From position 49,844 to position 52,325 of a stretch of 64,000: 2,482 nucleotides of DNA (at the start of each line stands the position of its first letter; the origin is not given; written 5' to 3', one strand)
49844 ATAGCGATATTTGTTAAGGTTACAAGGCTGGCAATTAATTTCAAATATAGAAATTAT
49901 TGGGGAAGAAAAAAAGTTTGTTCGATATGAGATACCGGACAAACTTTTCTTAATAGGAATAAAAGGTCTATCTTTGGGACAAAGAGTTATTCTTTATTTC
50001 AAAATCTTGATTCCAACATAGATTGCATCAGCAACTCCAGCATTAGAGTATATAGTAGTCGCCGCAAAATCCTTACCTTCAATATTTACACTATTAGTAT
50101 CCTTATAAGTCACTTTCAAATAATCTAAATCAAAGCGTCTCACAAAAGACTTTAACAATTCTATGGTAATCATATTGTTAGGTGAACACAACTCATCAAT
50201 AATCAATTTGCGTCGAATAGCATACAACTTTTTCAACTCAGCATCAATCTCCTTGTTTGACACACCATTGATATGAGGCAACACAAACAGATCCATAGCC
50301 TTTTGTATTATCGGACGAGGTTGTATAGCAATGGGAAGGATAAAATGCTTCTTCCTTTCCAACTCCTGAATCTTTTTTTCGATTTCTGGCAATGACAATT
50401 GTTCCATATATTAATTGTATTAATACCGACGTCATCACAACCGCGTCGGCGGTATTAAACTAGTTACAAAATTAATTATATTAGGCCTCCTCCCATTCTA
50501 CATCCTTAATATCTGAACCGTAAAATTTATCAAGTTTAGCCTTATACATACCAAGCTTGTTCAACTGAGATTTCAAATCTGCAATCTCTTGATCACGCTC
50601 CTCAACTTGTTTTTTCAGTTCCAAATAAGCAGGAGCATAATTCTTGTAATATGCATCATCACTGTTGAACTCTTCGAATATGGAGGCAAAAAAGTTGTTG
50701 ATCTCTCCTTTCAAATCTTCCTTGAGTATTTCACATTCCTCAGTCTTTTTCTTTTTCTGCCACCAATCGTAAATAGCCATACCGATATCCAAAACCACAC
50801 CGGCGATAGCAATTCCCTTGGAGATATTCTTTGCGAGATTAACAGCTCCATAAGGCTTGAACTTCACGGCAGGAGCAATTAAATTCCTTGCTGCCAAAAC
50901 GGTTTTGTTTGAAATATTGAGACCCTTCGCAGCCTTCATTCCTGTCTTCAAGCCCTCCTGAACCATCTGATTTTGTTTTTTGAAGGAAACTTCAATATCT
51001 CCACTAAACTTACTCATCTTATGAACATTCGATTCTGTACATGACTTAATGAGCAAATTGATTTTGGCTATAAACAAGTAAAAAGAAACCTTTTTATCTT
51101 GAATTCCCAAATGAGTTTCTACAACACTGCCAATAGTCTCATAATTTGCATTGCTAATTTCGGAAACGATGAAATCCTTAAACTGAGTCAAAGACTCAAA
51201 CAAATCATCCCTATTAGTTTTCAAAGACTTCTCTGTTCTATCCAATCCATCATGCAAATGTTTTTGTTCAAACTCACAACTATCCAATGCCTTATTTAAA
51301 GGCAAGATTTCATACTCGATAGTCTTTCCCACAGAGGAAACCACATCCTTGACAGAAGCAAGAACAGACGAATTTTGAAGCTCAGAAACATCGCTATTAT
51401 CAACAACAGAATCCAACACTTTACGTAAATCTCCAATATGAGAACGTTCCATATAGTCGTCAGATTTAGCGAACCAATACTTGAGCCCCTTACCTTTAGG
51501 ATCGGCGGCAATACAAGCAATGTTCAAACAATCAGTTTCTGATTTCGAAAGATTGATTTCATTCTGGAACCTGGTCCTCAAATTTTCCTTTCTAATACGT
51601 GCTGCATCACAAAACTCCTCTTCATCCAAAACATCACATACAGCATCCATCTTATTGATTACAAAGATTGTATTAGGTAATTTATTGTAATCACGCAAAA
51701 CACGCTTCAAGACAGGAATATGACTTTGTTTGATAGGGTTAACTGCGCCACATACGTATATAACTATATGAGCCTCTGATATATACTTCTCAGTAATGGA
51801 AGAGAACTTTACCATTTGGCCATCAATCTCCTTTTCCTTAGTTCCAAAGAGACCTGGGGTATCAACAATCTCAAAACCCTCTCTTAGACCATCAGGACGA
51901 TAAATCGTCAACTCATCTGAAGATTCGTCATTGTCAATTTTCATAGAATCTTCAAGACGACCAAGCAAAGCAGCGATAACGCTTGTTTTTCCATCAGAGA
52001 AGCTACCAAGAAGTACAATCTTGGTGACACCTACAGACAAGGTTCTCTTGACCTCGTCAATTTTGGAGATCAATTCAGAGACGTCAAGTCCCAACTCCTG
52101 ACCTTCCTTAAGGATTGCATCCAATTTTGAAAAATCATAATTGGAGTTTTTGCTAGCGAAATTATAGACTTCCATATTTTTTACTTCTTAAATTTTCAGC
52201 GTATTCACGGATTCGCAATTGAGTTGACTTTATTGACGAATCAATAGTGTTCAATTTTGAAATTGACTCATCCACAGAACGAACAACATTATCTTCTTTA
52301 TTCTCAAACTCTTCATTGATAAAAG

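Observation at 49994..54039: Translationally coupled pair of dynamin-like GTPases plus a 137-aa orphan on an AT-rich island: candidate membrane-acting defence or stress module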

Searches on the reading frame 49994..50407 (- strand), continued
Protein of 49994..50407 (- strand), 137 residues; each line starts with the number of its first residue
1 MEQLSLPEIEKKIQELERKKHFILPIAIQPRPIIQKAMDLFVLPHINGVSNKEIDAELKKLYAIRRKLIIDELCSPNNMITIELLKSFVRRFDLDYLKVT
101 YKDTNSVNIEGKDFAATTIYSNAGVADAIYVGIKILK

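Call 78: fold_search(model_id=the predicted structure, library=pdb)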
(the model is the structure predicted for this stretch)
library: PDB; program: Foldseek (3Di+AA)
matches with E <= 10: 131; with E <= 0.001: 0
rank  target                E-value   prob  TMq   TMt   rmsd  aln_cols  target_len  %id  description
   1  8egr_L                1.7e+00  0.15  0.21  0.20   7.5        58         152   12  Upper tail structure of Staphylococcus phage Andhra (released 2022-12-14)
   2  7kzm_I                1.9e+00  0.07  0.18  0.22  12.2        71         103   14  Outer dynein arm bound to doublet microtubules from C. reinhardtii (released 2021-01-20)
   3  8glv_AK               2.0e+00  0.07  0.18  0.22  12.4        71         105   15  96-nm repeat unit of doublet microtubules from Chlamydomonas reinhardtii flagella (released 2023-05-31)
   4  8j07_k3               2.2e+00  0.09  0.25  0.09  12.4       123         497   10  96nm repeat of human respiratory doublet microtubule and associated axonemal complexes (released 2023-07-26)
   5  8djq_D                2.5e+00  0.07  0.15  0.07   7.5        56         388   12  Sliding-clamp-DnaE1 peptide (released 2023-01-18)
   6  9oox_M                2.6e+00  0.05  0.16  0.17  14.8        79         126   15  Cryo-EM Structure of the Escherichia phage HK446 Rip1 in complex with the Enterobacteria phage T6 small terminase (released 2026-02-04)
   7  5frq_C                2.8e+00  0.04  0.15  0.07   9.4        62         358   18  Crystal Structure of Helicobacter pylori beta clamp bound to DNA ligase peptide (released 2016-08-17)
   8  5f3k_B                2.8e+00  0.03  0.16  0.12  14.6        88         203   14  X-Ray Crystallographic Structure of hTrap1 N-terminal Domain-apo (released 2016-03-02)
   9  3p16_A                3.0e+00  0.06  0.16  0.07   8.5        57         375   10  Crystal structure of DNA polymerase III sliding clamp (released 2011-08-24)
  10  6em8_E                3.2e+00  0.38  0.28  0.06   5.5        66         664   17  S.aureus ClpC resting state, C2 symmetrised (released 2017-12-27)
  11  5frq_D                3.2e+00  0.05  0.15  0.07   9.3        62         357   18  Crystal Structure of Helicobacter pylori beta clamp bound to DNA ligase peptide (released 2016-08-17)
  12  4pt5                  3.2e+00  0.02  0.15  0.09   7.3        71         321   14  Crystal structure of PLpro from Middle East Respiratory Syndrome (MERS) coronavirus (released 2014-05-21)
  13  5ks8_C                3.4e+00  0.02  0.16  0.05  14.9       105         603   14  Crystal structure of two-subunit pyruvate carboxylase from Methylobacillus flagellatus (released 2016-10-19)
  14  2nti_D                3.6e+00  0.06  0.14  0.09   7.3        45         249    7  Crystal structure of PCNA123 heterotrimer. (released 2007-12-18)
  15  3ggr_C                3.6e+00  0.03  0.14  0.09   9.5        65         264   12  Crystal Structure of the Human Rad9-Hus1-Rad1 complex (released 2009-06-16)
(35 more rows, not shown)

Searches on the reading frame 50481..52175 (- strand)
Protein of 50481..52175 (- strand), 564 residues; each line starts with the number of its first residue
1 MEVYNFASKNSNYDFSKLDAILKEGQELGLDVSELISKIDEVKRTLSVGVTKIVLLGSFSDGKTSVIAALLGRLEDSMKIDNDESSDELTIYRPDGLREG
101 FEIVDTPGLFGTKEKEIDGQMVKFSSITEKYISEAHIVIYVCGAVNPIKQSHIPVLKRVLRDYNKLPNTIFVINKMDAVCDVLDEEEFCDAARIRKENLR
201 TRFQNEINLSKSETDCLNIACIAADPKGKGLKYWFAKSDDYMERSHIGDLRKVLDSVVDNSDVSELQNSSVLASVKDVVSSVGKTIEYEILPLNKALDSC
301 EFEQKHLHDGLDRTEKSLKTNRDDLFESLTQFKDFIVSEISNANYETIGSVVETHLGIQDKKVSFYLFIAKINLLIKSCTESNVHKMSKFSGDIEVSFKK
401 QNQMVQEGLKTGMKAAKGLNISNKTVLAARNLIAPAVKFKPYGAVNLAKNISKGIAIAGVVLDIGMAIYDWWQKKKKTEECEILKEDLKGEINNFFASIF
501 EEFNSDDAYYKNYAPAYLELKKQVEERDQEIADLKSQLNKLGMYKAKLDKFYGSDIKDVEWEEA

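Call 3: search_protein_families(library=pfam, proteins=[window:50481-52175:-], max_evalue=0.01)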
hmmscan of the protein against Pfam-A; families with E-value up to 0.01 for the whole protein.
window:50481-52175:- (564 aa): 6 families
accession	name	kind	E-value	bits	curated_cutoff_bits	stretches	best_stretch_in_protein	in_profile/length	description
PF18709.6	DLP_helical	-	3.5e-54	184.8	25.5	1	209-536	1-336/340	Dynamin-like helical domain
PF00350.29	Dynamin_N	-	1.9e-14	54.5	27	1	82-176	84-168/168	Dynamin family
PF01926.29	MMR_HSR1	-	1.4e-06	28.8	21.9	1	52-175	1-113/113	50S ribosome-binding GTPase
PF00009.33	GTP_EFTU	-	0.00016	21.8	26.5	1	53-208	6-155/188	Elongation factor Tu GTP binding domain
PF04548.22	AIG1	-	0.0012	18.6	27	1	52-151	2-99/212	AIG1 family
PF08477.19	Roc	-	0.0037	17.9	27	0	123-177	68-119/119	Ras of Complex, Roc, domain of DAPkinase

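Call 4: search_protein_families(library=padloc, proteins=[window:50481-52175:-], max_evalue=0.01)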
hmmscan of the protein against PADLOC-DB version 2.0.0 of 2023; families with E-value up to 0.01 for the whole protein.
window:50481-52175:- (564 aa): 4 families
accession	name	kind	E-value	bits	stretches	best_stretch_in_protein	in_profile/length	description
PDLC03840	LeoA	-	1.4e-148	494.5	1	13-553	16-568/577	-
PDLC03839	LeoA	-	1.4e-95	319.5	1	8-541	12-540/559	-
PDLC03841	LeoBC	-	6.9e-20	69.7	1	37-553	65-592/601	-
PDLC03842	LeoB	-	0.0011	15.9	1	99-162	86-141/568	-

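Call 5: search_protein_families(library=ncbifam, proteins=[window:50481-52175:-], max_evalue=0.01)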
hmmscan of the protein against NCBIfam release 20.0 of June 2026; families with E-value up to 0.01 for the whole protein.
window:50481-52175:- (564 aa): 2 families
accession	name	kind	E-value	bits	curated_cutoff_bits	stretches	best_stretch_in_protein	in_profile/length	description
NF041922.1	DLP_LeoA_gen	subfamily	8.8e-140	467.2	325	1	12-536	10-530/532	LeoA/HP0731 family dynamin-like GTPase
TIGR00231.1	small_GTP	domain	2.7e-07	30.5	42.5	1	51-187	4-133/164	GTP-binding protein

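Call 8: find_related_loci(query=window:50481-52175:-, collection=genome_contigs, flank=10000)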
Query window:50481-52175:- (564 aa) in genome_contigs; peptide patterns used: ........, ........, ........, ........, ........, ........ (x = any residue, [..] = any of these).
33 stretches matched a pattern, but none encodes a relative of the query by tblastn (E <= 1e-3).

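Call 9: find_homologous_proteins(query=window:50481-52175:-, max_evalue=1e-20)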
Query window:50481-52175:- (564 aa): 1592 proteins with E <= 1e-20 among 8000 candidates; the best 120 are listed.
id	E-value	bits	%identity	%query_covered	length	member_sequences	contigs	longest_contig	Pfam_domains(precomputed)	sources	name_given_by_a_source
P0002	0.0e+0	1238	100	100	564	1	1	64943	PF18709.7,PF01926.30,PF00350.30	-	-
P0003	1.9e-183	629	53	100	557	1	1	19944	PF18709.7,PF00350.30,PF00009.34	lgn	-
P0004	1.0e-182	627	53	98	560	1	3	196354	PF18709.7,PF01926.30,PF00350.30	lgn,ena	-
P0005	1.5e-180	620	51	100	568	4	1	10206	PF18709.7,PF01926.30,PF00350.30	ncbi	-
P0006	1.4e-179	616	52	100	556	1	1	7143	PF18709.7,PF01926.30,PF00350.30,PF00009.34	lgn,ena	-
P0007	3.2e-179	615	52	100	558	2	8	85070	PF18709.7,PF00350.30,PF00009.34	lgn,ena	-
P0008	8.1e-177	607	53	100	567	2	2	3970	PF18709.7,PF00350.30,PF00009.34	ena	-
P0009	1.3e-175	603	52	100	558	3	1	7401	PF18709.7,PF00350.30,PF00009.34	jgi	jgi:hypothetical protein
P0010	8.2e-175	601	52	100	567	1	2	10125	PF18709.7,PF00350.30,PF00009.34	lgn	-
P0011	1.0e-170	587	51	100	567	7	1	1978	PF18709.7,PF01926.30,PF00350.30,PF00009.34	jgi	-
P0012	2.0e-169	583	50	100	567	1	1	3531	PF18709.7,PF00350.30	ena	-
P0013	1.7e-164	567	47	100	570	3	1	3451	PF18709.7,PF01926.30,PF00350.30,PF04548.23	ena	-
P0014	1.3e-162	560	47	100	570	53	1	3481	PF18709.7,PF01926.30,PF00350.30,PF04548.23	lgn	-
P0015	9.9e-159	548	47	96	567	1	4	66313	PF18709.7,PF01926.30,PF00350.30,PF04548.23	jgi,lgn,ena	-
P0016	2.6e-158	546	47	98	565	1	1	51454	PF18709.7,PF01926.30,PF00350.30,PF00009.34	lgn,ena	-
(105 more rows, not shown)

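Call 10: find_encoding_contigs(protein=P0004, flank=8000, max_places=3)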
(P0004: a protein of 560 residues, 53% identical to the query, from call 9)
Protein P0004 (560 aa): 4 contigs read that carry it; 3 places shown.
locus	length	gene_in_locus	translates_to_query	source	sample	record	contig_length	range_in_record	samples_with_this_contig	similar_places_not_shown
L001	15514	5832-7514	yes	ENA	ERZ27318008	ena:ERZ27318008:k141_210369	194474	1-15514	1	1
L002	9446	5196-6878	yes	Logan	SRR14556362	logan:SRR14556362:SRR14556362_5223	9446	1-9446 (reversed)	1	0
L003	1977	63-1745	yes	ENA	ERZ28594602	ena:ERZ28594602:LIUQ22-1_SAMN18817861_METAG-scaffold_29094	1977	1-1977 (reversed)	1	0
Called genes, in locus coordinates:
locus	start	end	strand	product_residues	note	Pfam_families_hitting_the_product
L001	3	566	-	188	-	?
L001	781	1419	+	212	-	PF00881:Nitroreductase, PF14512:TM1586_NiRdase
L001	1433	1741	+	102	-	PF14131:DUF4298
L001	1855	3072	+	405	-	PF13175:AAA_15 (weak), PF13476:AAA_23 (weak), PF13175:AAA_15 (weak), PF13304:AAA_21 (weak)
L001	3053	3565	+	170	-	-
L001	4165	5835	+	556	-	PF01926:MMR_HSR1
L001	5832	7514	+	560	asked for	PF01926:MMR_HSR1 (faint), PF00350:Dynamin_N, PF18709:DLP_helical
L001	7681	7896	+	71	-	PF12668:DUF3791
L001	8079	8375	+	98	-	PF13151:DUF3990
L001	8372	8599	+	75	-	-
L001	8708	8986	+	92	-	PF14131:DUF4298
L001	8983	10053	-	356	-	-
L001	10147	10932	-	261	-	PF00702:Hydrolase (faint), PF08282:Hydrolase_3, PF05116:S6PP (weak)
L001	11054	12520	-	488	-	PF14691:Fer4_20, PF13738:Pyr_redox_3 (faint), PF07992:Pyr_redox_2, PF00070:Pyr_redox (weak)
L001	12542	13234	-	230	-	PF18762:Kinase-PolyVal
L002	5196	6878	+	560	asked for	PF01926:MMR_HSR1 (faint), PF00350:Dynamin_N, PF18709:DLP_helical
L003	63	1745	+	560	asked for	PF01926:MMR_HSR1 (faint), PF00350:Dynamin_N, PF18709:DLP_helical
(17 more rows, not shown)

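Call 11: find_encoding_contigs(protein=P0003, flank=8000, max_places=2)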
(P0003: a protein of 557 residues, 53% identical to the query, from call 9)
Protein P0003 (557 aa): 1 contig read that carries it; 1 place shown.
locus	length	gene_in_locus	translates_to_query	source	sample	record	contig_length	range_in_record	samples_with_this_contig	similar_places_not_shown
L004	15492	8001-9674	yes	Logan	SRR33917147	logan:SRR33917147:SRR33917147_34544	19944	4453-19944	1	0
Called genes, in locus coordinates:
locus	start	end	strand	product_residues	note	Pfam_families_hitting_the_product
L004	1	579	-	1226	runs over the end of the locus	PF12128:DUF3584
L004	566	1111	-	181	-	PF21980:MksE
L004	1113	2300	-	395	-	-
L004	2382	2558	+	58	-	-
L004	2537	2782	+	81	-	-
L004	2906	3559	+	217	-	PF00881:Nitroreductase, PF14512:TM1586_NiRdase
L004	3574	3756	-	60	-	-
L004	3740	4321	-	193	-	PF06414:Zeta_toxin, PF13671:AAA_33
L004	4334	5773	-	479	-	-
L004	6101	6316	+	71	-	-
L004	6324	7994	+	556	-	PF01926:MMR_HSR1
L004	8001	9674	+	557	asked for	PF00009:GTP_EFTU (faint), PF00350:Dynamin_N, PF18709:DLP_helical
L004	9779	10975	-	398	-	PF13173:AAA_14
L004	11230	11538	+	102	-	PF14131:DUF4298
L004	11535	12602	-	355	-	-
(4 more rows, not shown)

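Call 12: find_encoding_contigs(protein=P0007, flank=8000, max_places=3)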
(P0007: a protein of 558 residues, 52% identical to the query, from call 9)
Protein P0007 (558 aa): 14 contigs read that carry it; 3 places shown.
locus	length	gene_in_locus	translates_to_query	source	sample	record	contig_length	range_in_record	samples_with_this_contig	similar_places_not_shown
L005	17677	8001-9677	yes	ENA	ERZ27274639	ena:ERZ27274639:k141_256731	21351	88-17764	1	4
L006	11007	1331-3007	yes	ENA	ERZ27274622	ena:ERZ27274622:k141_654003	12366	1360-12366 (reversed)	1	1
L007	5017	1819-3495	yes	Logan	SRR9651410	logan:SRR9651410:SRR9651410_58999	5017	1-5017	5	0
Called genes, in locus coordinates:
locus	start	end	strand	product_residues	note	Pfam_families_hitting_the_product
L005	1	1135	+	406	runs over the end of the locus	?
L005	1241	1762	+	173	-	PF01817:CM_2, PF12636:DUF3781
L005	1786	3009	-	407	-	PF00512:HisKA, PF02518:HATPase_c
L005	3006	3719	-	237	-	PF00072:Response_reg, PF00486:Trans_reg_C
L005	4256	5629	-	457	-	-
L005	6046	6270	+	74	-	PF19637:DUF6140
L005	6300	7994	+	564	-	PF01926:MMR_HSR1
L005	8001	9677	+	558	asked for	PF00009:GTP_EFTU (faint), PF00350:Dynamin_N, PF18709:DLP_helical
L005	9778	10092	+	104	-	-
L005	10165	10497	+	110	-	-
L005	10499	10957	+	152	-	-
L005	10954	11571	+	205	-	PF13353:Fer4_12, PF04055:Radical_SAM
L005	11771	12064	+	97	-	-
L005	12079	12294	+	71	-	-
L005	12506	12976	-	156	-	-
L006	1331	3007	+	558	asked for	PF00009:GTP_EFTU (faint), PF00350:Dynamin_N, PF18709:DLP_helical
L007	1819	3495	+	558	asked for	PF00009:GTP_EFTU (faint), PF00350:Dynamin_N, PF18709:DLP_helical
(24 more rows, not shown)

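Call 41: find_related_loci(query=A2, collection=metagenome_contigs, flank=6000)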
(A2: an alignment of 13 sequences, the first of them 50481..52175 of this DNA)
Query A2 (564 aa) in metagenome_contigs; peptide patterns used: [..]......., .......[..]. (x = any residue, [..] = any of these).
398 stretches matched a pattern; 174 encode a relative of the query (tblastn E <= 1e-3); the best 80 are kept; 80 distinct loci.
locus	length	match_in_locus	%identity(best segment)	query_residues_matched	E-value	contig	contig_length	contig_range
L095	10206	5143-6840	51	1-563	0e+0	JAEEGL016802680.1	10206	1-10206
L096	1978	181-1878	51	1-563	0e+0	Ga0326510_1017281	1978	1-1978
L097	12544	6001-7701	47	1-563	3e-172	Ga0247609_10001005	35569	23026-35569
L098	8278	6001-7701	47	1-563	3e-172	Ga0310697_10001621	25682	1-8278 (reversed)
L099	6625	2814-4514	47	1-563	3e-173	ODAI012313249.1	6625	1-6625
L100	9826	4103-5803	47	1-563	1e-171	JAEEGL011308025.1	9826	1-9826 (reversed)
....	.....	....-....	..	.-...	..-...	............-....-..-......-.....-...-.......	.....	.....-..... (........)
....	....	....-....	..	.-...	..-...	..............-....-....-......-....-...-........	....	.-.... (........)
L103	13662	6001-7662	46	1-554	2e-160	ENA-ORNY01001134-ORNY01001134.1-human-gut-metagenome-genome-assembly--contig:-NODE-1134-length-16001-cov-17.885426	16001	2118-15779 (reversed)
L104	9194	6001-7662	46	1-554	4e-160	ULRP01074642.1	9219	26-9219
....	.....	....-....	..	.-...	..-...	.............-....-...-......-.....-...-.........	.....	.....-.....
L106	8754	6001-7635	46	20-564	2e-159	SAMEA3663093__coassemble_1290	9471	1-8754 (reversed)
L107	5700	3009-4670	45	1-554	6e-160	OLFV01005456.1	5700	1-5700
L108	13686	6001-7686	46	1-563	4e-158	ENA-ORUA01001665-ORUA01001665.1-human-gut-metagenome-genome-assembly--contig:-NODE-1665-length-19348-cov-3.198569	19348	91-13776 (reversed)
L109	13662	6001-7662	46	1-564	6e-158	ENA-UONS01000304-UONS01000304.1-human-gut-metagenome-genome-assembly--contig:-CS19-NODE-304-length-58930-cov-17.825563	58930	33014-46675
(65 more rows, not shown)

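Call 54: search_solved_structures(query=window:50481-52175:-, max_evalue=0.001)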
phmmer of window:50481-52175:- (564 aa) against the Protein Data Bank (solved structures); distinct sequences matched with E-value up to 0.001: 1.
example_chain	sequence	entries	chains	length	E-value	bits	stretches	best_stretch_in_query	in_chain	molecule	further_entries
4aur_A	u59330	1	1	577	2e-89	304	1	18-547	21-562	LEOA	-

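Call 62: find_encoding_contigs(protein=P0010, flank=6000, max_places=2)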
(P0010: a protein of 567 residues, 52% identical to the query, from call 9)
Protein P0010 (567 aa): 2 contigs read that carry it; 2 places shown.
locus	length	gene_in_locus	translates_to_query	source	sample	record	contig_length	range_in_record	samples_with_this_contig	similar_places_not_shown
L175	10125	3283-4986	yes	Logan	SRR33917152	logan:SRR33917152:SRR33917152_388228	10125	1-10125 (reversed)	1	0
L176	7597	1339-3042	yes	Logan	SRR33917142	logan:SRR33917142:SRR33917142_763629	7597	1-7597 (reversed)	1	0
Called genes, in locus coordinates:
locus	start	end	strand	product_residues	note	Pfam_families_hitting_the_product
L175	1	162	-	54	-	?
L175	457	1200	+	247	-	-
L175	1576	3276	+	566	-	PF01926:MMR_HSR1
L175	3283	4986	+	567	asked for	PF00009:GTP_EFTU (faint), PF00350:Dynamin_N, PF18709:DLP_helical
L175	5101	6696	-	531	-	PF14516:AAA_35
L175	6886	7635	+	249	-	PF00756:Esterase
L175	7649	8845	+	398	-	PF02222:ATP-grasp (weak)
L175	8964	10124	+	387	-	?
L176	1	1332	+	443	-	?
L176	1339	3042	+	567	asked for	PF00009:GTP_EFTU (faint), PF00350:Dynamin_N, PF18709:DLP_helical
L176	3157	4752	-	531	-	PF14516:AAA_35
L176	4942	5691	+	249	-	PF00756:Esterase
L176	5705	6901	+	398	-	PF02222:ATP-grasp (weak)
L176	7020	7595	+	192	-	?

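Call 63: find_encoding_contigs(protein=P0009, flank=6000, max_places=2)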
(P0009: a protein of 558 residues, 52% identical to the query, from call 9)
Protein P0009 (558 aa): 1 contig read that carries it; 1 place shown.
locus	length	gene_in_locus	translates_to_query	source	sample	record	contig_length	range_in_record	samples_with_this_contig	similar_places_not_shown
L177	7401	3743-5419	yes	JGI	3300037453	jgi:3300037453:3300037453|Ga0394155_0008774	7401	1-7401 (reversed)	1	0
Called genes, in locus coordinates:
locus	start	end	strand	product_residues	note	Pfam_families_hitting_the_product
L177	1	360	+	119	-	?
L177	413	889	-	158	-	-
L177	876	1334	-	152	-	-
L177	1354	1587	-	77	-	PF10387:DUF2442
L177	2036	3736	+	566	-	PF01926:MMR_HSR1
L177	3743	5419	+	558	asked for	PF00009:GTP_EFTU (faint), PF00350:Dynamin_N, PF18709:DLP_helical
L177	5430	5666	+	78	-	-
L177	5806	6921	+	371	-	PF17761:DUF1016_N, PF06250:YhcG_C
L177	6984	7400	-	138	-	?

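Call 64: find_encoding_contigs(protein=P0006, flank=6000, max_places=2)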
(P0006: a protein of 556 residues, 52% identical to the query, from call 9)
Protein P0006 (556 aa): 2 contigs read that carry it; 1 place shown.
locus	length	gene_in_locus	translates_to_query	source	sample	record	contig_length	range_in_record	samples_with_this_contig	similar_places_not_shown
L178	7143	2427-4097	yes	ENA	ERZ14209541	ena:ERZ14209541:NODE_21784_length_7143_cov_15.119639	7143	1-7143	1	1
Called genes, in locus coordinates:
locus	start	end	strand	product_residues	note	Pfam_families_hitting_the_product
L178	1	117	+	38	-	?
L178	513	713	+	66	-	-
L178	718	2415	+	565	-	PF01926:MMR_HSR1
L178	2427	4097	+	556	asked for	PF00009:GTP_EFTU (faint), PF01926:MMR_HSR1 (faint), PF00350:Dynamin_N, PF18709:DLP_helical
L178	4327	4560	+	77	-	-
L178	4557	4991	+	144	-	PF13470:PIN_3, PF01850:PIN (weak)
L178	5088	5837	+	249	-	PF00756:Esterase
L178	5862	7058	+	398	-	PF02222:ATP-grasp (weak)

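Call 73: find_related_loci(query=A2, collection=viral_contigs, flank=6000)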
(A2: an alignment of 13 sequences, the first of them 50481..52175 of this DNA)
Query A2 (564 aa) in viral_contigs; peptide patterns used: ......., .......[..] (x = any residue, [..] = any of these).
52 stretches matched a pattern, but none encodes a relative of the query by tblastn (E <= 1e-3).
